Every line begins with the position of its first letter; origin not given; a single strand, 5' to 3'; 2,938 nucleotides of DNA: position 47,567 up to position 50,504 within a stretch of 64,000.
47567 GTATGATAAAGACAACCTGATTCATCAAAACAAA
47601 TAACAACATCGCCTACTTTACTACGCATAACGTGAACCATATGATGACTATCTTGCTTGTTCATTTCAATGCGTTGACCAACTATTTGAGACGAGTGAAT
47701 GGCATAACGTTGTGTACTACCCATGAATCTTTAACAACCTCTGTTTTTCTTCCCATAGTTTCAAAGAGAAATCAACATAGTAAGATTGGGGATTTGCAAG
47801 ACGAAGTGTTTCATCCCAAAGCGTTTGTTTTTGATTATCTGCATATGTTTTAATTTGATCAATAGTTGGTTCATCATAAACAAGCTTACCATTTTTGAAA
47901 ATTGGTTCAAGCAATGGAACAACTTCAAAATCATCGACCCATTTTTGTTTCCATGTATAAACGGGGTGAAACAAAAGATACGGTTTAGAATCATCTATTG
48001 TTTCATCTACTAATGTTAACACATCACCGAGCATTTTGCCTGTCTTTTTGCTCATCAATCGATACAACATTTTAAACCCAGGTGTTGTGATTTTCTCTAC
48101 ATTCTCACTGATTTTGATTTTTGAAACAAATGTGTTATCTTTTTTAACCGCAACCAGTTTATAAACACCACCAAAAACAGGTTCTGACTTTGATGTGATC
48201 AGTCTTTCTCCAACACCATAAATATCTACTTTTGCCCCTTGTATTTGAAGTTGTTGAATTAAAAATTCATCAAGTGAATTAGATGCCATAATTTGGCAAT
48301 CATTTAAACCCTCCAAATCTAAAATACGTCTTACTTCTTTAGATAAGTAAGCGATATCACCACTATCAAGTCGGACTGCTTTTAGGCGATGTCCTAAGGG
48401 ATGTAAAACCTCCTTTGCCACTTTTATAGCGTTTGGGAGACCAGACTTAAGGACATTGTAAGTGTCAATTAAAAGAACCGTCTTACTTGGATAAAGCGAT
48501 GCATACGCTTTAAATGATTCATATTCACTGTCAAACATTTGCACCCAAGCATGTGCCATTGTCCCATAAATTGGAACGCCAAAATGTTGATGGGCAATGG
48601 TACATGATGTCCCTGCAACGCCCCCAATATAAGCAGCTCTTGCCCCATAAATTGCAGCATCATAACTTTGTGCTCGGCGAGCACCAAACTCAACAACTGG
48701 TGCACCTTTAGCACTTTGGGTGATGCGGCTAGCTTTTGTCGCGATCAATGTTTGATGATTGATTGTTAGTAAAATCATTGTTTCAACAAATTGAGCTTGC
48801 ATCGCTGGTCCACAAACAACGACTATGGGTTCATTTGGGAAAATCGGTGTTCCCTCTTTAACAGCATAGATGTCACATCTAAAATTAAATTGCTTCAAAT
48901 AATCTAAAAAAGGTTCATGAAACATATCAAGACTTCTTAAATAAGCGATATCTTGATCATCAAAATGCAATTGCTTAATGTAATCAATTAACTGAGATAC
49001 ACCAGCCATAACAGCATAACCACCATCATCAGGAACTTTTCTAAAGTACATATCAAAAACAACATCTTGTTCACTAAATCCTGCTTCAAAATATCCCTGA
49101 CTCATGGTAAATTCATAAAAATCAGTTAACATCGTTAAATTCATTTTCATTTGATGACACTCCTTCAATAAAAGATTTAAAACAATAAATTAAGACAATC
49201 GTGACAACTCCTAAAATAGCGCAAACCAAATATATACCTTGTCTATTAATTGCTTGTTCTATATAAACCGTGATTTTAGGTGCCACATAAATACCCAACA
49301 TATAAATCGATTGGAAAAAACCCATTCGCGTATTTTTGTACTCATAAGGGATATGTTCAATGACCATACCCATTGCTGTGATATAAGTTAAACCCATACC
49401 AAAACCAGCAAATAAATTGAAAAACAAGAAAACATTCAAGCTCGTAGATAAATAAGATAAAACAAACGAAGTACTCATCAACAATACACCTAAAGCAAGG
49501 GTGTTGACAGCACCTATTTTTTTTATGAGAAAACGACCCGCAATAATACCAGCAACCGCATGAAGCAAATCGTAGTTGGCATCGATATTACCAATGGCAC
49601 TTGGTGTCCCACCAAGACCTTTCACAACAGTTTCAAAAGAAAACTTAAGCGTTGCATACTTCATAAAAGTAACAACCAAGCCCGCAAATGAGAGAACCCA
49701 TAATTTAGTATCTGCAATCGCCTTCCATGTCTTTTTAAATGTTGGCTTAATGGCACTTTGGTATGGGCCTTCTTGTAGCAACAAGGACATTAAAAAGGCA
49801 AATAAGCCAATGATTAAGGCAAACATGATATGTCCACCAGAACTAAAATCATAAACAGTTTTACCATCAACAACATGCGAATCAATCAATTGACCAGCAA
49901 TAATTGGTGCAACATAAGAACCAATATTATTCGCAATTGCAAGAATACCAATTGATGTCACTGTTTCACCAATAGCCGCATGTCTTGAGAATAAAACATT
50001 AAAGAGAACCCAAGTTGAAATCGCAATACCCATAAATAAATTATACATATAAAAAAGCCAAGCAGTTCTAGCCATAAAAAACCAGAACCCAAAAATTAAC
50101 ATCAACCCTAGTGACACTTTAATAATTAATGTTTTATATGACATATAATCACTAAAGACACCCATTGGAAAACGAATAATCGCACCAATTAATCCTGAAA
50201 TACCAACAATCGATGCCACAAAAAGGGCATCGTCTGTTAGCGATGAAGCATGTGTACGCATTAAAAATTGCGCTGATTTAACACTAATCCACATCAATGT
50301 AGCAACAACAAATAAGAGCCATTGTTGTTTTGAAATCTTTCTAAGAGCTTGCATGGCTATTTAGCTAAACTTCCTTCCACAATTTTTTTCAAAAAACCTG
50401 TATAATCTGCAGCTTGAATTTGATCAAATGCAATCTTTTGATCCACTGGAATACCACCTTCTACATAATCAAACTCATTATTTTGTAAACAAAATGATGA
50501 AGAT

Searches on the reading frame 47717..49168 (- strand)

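Call 65: search_protein_families(library=pfam, proteins=[window:47717-49168:-], max_evalue=0.00001)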
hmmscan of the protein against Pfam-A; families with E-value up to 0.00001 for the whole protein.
window:47717-49168:- (483 aa): 3 families
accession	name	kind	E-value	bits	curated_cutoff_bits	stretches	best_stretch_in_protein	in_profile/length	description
PF17767.7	NAPRTase_N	-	2.7e-38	131.5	32.6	1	13-137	1-125/125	Nicotinate phosphoribosyltransferase (NAPRTase) N-terminal domain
PF17956.6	NAPRTase_C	-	4.8e-35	120.8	23.3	1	366-473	2-109/111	Nicotinate phosphoribosyltransferase C-terminal domain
PF04095.22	NAPRTase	-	8.8e-07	29.3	20.8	1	159-328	4-183/239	Nicotinate phosphoribosyltransferase (NAPRTase) family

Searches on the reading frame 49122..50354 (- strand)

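Call 65: search_protein_families(library=pfam, proteins=[window:49122-50354:-], max_evalue=0.00001)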
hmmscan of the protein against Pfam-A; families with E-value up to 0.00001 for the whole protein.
window:49122-50354:- (410 aa): 1 family
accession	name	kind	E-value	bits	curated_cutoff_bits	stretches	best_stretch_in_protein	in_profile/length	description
PF07690.21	MFS_1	-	1e-25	90.9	33.4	2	223-392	2-171/347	Major Facilitator Superfamily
